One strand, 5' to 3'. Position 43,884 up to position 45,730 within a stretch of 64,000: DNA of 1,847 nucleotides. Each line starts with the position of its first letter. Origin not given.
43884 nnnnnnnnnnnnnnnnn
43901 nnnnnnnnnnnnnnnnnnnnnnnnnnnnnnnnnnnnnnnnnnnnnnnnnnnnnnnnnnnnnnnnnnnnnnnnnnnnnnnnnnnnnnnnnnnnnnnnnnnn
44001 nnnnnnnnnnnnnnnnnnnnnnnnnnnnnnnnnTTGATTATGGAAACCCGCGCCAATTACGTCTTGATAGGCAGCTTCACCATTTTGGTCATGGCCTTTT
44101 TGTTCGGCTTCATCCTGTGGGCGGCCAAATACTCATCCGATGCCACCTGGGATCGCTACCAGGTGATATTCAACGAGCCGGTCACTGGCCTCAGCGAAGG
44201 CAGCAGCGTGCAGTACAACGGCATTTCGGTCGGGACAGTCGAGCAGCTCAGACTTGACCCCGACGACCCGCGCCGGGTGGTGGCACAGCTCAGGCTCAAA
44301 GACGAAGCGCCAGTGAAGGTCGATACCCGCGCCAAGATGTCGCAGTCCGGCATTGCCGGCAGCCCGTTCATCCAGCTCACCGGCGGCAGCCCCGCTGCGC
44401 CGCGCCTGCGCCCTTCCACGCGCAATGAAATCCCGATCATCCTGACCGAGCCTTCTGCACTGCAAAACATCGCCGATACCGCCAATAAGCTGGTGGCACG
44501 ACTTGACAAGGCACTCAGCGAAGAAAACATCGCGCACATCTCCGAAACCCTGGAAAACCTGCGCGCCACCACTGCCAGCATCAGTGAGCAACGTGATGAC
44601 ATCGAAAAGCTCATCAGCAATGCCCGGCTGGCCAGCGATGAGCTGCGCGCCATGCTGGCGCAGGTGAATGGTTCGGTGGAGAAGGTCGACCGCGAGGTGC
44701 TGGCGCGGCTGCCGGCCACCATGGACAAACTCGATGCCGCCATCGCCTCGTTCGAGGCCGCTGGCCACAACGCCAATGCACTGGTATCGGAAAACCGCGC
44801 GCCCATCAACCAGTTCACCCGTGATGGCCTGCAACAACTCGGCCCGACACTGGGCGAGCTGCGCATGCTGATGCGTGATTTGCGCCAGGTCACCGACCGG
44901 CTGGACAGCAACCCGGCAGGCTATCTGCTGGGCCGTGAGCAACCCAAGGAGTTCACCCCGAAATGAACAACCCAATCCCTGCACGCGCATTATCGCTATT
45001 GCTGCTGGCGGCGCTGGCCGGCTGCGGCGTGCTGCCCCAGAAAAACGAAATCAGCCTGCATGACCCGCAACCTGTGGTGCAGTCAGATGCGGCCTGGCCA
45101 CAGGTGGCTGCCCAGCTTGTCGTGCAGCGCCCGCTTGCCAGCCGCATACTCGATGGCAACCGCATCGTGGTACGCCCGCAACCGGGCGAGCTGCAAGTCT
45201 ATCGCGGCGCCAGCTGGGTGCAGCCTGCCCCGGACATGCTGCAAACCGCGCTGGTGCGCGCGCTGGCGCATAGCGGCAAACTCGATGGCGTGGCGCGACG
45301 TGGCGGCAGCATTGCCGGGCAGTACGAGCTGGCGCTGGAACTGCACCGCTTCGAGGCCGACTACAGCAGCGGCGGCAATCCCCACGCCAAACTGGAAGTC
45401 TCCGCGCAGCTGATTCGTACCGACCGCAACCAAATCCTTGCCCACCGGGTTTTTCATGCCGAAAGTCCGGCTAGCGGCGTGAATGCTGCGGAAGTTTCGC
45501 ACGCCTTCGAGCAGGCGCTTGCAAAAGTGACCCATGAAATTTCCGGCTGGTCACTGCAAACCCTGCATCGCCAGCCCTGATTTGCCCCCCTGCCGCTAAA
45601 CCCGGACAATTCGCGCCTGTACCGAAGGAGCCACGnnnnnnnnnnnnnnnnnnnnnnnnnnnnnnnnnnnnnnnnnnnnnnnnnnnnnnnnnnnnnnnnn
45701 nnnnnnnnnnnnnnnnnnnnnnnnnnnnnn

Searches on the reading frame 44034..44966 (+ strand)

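Call 35: search_protein_families(library=pfam, proteins=[window:44034-44966:+])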
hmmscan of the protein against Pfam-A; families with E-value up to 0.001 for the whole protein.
window:44034-44966:+ (310 aa): 3 families
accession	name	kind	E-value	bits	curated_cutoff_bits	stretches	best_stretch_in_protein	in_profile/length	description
PF02470.25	MlaD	-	8.2e-16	58.5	25.1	1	49-118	11-81/81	MlaD protein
PF11887.13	Mce4_CUP1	-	0.00013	22.1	32.6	1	163-211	95-143/222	Cholesterol uptake porter CUP1 of Mce4, putative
PF05227.19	CHASE3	-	0.0008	19.8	28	1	163-243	45-127/138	CHASE3 domain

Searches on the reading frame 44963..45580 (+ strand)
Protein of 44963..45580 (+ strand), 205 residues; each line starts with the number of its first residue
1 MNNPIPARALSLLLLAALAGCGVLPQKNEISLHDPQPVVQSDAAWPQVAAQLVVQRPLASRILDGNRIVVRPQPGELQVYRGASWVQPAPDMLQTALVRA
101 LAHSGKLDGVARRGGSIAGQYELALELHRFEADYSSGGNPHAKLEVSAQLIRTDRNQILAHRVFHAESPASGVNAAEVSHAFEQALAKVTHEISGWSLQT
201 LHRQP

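Call 7: search_protein_families(library=pfam, proteins=[window:44963-45580:+])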
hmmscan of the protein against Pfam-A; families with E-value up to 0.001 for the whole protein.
window:44963-45580:+ (205 aa): 1 family
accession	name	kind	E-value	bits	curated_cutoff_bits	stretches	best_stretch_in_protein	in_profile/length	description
PF03886.18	ABC_trans_aux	-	2.5e-26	92.6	26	1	32-193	3-160/161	ABC-type transport auxiliary lipoprotein component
